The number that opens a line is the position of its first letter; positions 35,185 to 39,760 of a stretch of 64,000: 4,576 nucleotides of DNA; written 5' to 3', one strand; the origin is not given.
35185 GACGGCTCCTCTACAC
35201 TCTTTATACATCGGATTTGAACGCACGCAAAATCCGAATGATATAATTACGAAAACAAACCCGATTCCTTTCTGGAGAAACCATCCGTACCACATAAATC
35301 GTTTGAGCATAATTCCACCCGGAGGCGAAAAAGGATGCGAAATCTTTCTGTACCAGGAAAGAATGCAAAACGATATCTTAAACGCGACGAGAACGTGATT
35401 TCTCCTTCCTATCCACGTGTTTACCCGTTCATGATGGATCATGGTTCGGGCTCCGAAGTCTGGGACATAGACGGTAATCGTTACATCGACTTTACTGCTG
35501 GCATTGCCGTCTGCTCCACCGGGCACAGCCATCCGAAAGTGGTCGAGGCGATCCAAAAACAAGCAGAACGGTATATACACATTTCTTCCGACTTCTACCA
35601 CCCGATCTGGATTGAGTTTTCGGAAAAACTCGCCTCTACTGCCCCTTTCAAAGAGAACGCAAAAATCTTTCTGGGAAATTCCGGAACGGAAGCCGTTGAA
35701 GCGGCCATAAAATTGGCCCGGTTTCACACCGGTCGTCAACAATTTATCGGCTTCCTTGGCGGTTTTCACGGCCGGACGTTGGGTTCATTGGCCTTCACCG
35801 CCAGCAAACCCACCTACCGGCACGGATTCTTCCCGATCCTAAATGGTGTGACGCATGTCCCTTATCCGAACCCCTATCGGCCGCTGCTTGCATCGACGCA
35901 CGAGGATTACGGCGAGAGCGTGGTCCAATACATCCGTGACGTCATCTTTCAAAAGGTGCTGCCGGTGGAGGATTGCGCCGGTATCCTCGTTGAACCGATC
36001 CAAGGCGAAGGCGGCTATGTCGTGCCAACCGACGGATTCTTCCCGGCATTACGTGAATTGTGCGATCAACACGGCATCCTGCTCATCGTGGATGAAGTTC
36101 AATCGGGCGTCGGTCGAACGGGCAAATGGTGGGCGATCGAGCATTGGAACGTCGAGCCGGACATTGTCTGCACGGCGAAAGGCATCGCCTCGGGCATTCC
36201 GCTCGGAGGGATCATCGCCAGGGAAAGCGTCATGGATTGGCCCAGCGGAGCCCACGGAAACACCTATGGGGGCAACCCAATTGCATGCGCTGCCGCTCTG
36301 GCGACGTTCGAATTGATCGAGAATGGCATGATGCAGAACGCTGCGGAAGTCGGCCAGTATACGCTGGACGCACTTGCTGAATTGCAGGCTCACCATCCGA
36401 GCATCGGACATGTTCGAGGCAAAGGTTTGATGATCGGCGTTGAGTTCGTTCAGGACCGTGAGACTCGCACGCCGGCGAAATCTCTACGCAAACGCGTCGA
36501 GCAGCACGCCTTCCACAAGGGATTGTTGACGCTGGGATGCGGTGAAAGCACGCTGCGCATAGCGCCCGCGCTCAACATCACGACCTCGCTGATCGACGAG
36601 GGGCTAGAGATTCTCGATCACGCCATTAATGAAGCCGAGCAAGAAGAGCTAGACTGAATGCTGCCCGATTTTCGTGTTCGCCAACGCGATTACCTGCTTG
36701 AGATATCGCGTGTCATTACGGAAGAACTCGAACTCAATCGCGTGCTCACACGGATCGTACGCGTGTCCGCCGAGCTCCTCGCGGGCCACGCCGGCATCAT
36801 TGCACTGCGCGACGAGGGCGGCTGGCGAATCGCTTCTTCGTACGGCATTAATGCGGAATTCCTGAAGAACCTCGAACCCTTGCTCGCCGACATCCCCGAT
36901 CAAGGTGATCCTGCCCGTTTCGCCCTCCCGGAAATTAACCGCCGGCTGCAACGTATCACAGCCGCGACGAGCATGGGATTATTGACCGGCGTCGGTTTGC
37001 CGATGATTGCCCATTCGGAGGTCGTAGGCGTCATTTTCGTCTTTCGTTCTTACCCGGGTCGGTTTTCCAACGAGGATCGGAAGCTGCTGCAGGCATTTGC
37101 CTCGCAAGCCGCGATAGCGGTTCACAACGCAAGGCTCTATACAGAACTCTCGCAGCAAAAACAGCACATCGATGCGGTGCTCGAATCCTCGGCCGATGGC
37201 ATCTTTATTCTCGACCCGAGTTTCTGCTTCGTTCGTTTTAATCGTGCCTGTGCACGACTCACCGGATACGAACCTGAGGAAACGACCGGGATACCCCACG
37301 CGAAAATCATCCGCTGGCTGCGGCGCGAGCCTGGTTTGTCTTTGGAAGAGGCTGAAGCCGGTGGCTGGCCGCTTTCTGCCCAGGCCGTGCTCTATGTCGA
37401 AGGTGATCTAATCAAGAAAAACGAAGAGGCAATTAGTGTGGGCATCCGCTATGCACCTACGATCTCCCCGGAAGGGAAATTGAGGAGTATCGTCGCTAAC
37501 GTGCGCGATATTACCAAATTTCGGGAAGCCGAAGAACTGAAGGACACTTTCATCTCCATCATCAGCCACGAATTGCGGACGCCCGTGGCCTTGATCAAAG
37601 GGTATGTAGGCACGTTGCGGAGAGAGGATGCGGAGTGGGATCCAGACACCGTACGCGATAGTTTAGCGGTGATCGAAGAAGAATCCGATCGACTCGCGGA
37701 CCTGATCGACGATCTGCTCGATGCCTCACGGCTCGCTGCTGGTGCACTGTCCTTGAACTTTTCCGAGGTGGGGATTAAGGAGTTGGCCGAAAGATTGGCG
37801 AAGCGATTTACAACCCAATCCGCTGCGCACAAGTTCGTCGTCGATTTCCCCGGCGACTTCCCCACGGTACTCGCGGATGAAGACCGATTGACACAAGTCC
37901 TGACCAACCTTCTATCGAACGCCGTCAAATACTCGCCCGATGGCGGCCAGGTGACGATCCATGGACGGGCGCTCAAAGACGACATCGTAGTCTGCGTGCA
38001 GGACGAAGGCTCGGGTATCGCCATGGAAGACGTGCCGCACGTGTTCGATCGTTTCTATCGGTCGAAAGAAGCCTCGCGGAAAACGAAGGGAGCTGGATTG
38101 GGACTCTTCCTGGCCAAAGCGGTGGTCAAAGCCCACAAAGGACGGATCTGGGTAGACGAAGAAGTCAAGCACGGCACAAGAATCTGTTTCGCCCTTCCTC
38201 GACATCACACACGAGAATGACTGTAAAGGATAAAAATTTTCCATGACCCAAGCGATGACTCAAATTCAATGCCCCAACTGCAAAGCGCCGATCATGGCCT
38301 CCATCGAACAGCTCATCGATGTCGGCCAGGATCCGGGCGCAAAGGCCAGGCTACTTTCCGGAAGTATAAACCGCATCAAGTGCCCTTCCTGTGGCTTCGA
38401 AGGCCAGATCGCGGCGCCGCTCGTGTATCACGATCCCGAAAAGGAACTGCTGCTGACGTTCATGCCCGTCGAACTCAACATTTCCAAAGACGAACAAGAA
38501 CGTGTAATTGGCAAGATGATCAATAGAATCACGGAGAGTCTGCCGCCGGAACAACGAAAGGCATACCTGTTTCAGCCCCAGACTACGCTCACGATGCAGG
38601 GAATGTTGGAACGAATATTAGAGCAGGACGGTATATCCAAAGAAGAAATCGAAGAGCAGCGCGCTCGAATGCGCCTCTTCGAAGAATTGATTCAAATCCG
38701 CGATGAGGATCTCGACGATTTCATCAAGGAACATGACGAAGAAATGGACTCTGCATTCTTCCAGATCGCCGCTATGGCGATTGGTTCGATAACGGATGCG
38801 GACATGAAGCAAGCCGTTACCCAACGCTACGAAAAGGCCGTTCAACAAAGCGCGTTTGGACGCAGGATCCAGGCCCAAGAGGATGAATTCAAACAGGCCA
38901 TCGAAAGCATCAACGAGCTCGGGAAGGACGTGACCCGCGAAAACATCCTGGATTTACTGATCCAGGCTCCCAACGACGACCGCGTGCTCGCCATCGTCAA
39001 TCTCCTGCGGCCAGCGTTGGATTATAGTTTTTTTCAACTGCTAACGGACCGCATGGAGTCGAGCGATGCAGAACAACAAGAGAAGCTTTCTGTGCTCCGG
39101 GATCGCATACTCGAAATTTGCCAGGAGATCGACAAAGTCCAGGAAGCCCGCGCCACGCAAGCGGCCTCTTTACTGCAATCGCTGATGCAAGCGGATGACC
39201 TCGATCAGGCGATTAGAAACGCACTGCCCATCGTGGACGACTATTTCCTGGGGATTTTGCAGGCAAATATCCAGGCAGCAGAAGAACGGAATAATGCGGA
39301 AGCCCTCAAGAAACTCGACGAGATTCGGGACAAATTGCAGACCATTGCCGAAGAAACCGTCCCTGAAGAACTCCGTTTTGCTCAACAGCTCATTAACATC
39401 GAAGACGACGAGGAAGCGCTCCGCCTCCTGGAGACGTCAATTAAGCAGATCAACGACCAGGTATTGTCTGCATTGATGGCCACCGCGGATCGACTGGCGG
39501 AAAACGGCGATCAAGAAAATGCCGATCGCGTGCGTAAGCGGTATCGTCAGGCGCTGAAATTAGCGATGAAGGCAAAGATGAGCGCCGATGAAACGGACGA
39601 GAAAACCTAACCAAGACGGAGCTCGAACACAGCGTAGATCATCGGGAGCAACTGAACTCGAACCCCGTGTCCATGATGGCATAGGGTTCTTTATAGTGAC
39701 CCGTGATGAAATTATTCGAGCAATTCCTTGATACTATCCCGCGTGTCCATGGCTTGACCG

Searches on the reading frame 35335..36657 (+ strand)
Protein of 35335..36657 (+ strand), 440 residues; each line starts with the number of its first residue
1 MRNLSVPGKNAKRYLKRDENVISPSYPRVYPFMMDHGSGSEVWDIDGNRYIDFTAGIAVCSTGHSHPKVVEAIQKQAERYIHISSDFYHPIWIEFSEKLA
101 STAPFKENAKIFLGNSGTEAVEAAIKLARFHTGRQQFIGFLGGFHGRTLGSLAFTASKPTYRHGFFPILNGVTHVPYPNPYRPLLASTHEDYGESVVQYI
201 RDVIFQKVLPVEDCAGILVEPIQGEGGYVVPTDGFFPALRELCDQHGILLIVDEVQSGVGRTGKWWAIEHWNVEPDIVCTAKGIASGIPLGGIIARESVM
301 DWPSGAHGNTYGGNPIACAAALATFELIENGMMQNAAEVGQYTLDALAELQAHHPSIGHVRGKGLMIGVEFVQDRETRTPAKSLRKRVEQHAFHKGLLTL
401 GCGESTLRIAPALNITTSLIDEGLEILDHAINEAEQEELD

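Call 14: search_protein_families(library=pfam, proteins=[window:35335-36657:+], max_evalue=1)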
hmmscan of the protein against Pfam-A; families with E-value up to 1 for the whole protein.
window:35335-36657:+ (440 aa): 2 families
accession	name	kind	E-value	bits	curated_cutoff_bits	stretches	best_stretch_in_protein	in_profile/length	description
PF00202.27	Aminotran_3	-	1.2e-124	416.6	30.5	1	31-431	10-403/403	Aminotransferase class-III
PF00155.27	Aminotran_1_2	-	0.00051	19.8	19.7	1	238-425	170-359/361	Aminotransferase class I and II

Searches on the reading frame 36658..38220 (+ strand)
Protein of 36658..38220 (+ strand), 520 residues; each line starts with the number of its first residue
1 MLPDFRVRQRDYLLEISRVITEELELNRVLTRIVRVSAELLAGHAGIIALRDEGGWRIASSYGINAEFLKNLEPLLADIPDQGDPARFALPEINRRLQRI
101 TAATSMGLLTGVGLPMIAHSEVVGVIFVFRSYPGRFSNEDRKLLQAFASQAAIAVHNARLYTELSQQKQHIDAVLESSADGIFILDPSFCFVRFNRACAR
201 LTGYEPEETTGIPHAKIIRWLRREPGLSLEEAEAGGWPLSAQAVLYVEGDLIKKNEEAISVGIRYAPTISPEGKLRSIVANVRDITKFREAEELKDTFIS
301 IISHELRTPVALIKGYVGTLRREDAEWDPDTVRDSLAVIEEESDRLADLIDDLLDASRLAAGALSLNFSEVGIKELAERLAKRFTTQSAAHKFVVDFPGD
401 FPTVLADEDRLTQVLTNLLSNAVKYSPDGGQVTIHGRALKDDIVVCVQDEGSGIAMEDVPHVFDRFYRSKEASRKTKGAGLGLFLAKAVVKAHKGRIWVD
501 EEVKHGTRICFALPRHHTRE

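Call 14: search_protein_families(library=pfam, proteins=[window:36658-38220:+], max_evalue=1)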
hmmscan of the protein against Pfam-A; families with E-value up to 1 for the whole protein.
window:36658-38220:+ (520 aa): 15 families
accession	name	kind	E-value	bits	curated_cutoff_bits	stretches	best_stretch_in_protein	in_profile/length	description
PF02518.31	HATPase_c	-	6.6e-31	107.5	26.4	1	407-515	2-109/111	Histidine kinase-, DNA gyrase B-, and HSP90-like ATPase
PF00512.31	HisKA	-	8.8e-18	64.6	26.9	1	295-362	2-66/66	His Kinase A (phospho-acceptor) domain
PF13185.12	GAF_2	-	1.3e-10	42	28.6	1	24-156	2-136/136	GAF domain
PF01590.32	GAF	-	2.1e-10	41.7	22.4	1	26-155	2-133/133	GAF domain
PF13426.13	PAS_9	-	1.4e-08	35.4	27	1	180-287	2-103/103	PAS domain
PF00989.32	PAS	-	4.4e-08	33.6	22.6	1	170-285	2-113/113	PAS fold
PF13492.12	GAF_3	-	5.2e-07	30.6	27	1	110-157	82-129/129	GAF domain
PF13188.13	PAS_8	-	1.1e-05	25.5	21.8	1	172-222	4-51/65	PAS domain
PF08448.16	PAS_4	-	4.5e-05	24.1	23.1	1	175-289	1-109/110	PAS fold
PF13581.12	HATPase_c_2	-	0.00051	20.5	27.4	1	409-492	30-111/127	Histidine kinase-like ATPase domain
PF13589.12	HATPase_c_3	-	0.0011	19.4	25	1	413-490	5-84/137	Histidine kinase-, DNA gyrase B-, and HSP90-like ATPase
PF11849.14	DUF3369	-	0.0026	18.5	27.2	1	94-164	99-168/168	Domain of unknown function (DUF3369)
PF12860.13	PAS_7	-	0.013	16.1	27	1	176-292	2-114/115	PAS fold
PF24219.2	DUF7438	-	0.17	12.7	25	1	341-382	4-45/57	Family of unknown function (DUF7438)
PF23578.1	DGKI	-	0.19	12.1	27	1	158-190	109-140/150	Diacylglycerol kinase iota-like domain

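Call 22: search_protein_families(library=ncbifam, proteins=[window:36658-38220:+], max_evalue=0.001)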
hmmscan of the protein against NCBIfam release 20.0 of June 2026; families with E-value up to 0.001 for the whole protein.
window:36658-38220:+ (520 aa): 93 families (the best 25 are shown)
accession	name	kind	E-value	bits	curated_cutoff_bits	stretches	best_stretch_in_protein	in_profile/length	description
NF046044.1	PnpS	equivalog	4.1e-69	233.5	400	1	146-514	32-390/390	two-component system histidine kinase PnpS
NF033092.0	HK_WalK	equivalog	4.7e-68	230.2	725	1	156-514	247-593/594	cell wall metabolism sensor histidine kinase WalK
TIGR02966.1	phoR_proteo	equivalog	4.2e-59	200.2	334.2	1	165-511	2-331/333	phosphate regulon sensor histidine kinase PhoR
NF033093.1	HK_VicK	exception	7e-49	166.7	680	1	163-515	88-435/448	cell wall metabolism sensor histidine kinase VicK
NF047874.1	MASE3_PAS_HK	subfamily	3.6e-47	161.5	560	1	160-518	256-628/655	MASE3 domain-containing sensor histidine kinase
NF008468.0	PRK11360.1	equivalog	1.7e-46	158.8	646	1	152-518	251-611/616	two-component system sensor histidine kinase AtoS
NF041880.1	EPS_EpsF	equivalog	6.6e-46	156.8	900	1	283-511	262-487/492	response regulator EpsF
NF045911.1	TCSHisKinNblS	equivalog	2.3e-45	155.1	1000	1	141-513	237-618/621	two-component system sensor histidine kinase NblS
NF006800.0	PRK09303.1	equivalog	1.1e-43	149.7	342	1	288-516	144-378/383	histidine kinase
NF041735.1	hist_kin_RppB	equivalog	5.1e-42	144.2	400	1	298-514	219-438/438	two-component system sensor histidine kinase RppB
NF008235.0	PRK11006.1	equivalog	1.1e-39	136.6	390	1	280-516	189-424/431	phosphate regulon sensor histidine kinase PhoR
NF040691.1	MtrAB_MtrB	equivalog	1.7e-39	136.2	450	1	283-517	259-494/507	MtrAB system histidine kinase MtrB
NF033091.0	HK_VanS_ACDEFG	equivalog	4.2e-38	131.1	400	1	282-502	61-282/293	vancomycin resistance histidine kinase VanS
NF012163.2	BaeS_SmeS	equivalog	2.3e-37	129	500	1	289-513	234-456/457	sensor histidine kinase efflux regulator BaeS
NF008312.0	PRK11100.1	equivalog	5.6e-37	127.7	356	1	277-516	238-475/477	two-component system sensor histidine kinase CreC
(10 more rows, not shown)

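Call 30: find_related_loci(query=window:36658-38220:+, collection=metagenome_contigs, flank=10000)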
Query window:36658-38220:+ (520 aa) in metagenome_contigs; peptide patterns used: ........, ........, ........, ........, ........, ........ (x = any residue, [..] = any of these).
334 stretches matched a pattern; 17 encode a relative of the query (tblastn E <= 1e-3); 16 distinct loci.
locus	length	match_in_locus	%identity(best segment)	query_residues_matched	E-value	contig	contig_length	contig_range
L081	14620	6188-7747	100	1-520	0e+0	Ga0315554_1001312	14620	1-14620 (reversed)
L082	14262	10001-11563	90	1-520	0e+0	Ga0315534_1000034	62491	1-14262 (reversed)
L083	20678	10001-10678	33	291-514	3e-31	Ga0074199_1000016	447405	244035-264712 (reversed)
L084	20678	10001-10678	33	291-514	3e-31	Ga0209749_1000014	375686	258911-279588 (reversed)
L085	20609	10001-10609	32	302-514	7e-26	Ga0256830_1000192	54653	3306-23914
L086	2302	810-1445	31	283-497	2e-24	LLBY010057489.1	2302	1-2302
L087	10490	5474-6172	32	298-514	3e-22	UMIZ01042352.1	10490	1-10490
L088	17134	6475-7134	25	295-513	8e-19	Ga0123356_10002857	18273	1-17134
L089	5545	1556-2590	25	163-514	6e-18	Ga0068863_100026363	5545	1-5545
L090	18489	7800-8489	29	287-511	1e-17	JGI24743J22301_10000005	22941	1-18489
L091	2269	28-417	32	392-514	1e-17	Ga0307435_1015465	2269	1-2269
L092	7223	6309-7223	24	192-490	7e-14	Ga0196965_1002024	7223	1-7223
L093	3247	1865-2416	31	298-493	6e-13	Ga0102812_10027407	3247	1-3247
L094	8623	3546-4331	24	265-499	5e-9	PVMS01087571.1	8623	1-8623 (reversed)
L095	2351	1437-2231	21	168-370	3e-6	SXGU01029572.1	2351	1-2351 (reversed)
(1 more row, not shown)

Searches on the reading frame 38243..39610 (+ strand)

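Call 14: search_protein_families(library=pfam, proteins=[window:38243-39610:+], max_evalue=1)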
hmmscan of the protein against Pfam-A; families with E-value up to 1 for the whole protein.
window:38243-39610:+ (455 aa): 16 families
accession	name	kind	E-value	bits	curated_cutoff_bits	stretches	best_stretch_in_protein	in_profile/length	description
PF14353.12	CpXC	-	5e-22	78.6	25.4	1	8-137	1-118/121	CpXC protein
PF14165.11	YtzH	-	0.02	15.7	27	1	278-348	3-72/86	YtzH-like protein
PF13717.11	Zn_ribbon_4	-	0.025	14.9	30.3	0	44-58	2-16/36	zinc-ribbon domain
PF00079.25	Serpin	-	0.045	13.4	27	1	189-255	94-160/370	Serpin (serine protease inhibitor)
PF23454.1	Zn_ribbon_Brz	-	0.054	14.5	27.9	0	4-20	2-18/58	Transcriptional regulator Brz zinc beta ribbon domain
PF22022.2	Phage_int_M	-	0.076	13.7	27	0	399-446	40-84/96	Phage integrase central domain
PF25206.1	DUF7836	-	0.09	13.1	26.7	0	1-24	1-24/59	Domain of unknown function (DUF7836)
PF13248.11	Zn_ribbon_3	-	0.095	12.7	27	0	8-17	3-12/26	zinc-ribbon domain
PF23548.1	Zn_ribbon_FGT1_2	-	0.11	12.6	27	0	43-53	19-29/35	FORGETTER1 second zinc ribbon domain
PF06677.18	Auto_anti-p27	-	0.12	12.9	24.1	1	4-19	12-27/40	Sjogren's syndrome/scleroderma autoantigen 1 (Autoantigen p27)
PF21276.3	ZNF512_C2HC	-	0.25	11.5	27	0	6-15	12-21/38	Zinc finger protein 512, C2HC zinc finger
PF05263.17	DUF722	-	0.3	11.7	29.8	1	330-413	8-84/134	Protein of unknown function (DUF722)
PF10601.15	zf-LITAF-like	-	0.52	11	23.8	0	6-23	4-21/70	LITAF-like zinc ribbon domain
PF23547.1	Zn_ribbon_FGT1_1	-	0.58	10.2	27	1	3-18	16-31/35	FORGETTER1 first zinc ribbon domain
PF24460.1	DUF7575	-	0.69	9.8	28.5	0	45-52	4-11/28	Domain of unknown function (DUF7575)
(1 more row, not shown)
